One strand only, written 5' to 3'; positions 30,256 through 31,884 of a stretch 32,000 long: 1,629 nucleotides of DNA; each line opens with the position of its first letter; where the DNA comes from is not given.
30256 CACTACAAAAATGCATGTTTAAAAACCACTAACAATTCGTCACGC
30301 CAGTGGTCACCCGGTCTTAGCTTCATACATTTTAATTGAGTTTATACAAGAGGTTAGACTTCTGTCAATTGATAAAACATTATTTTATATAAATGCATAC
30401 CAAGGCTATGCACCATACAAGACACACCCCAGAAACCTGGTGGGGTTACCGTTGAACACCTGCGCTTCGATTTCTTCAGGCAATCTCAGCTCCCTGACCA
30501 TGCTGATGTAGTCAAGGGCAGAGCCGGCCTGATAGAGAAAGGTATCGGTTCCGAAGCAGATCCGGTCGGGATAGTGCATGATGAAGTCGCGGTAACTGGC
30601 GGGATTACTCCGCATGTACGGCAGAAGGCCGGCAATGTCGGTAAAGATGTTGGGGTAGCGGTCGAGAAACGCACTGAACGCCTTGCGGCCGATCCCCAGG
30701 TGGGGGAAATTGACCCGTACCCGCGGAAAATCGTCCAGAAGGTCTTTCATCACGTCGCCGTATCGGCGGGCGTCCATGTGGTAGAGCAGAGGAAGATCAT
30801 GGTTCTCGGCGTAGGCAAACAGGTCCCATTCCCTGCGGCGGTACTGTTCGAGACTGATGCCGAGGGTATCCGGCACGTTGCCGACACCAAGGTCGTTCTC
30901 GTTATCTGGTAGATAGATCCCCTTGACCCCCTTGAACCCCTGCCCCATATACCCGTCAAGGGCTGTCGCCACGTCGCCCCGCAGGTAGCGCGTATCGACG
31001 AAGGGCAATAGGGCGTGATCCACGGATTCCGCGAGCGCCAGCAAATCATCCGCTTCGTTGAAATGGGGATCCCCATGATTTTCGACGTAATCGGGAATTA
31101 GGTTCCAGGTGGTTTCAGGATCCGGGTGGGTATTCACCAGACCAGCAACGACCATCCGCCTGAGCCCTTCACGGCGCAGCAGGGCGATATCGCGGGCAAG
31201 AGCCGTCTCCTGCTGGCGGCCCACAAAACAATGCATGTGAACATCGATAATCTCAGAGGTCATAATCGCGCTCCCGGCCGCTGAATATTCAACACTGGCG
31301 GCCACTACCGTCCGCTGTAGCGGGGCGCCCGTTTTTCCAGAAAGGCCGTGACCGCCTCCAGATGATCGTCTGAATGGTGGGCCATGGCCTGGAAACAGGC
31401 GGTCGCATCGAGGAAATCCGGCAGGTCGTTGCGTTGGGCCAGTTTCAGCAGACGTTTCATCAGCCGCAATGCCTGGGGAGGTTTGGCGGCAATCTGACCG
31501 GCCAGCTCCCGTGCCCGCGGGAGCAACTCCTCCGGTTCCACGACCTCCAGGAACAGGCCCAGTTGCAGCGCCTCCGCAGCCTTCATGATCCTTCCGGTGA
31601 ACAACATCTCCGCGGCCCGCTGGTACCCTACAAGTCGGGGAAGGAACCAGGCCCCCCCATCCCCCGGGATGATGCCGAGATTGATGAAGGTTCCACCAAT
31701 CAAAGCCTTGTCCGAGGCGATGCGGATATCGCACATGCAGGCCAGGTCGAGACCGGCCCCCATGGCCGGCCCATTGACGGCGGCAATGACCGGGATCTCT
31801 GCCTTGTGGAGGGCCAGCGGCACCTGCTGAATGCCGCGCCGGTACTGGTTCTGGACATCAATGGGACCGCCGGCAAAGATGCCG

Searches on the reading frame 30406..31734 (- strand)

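Call 43: search_protein_families(library=pfam, proteins=[window:30406-31734:-], max_evalue=0.0001)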
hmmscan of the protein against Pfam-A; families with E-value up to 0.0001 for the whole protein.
window:30406-31734:- (442 aa): 1 family
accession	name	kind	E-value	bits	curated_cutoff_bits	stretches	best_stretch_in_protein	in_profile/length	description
PF04909.20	Amidohydro_2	-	2.9e-19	70.4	26.4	1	226-436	64-288/289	Amidohydrolase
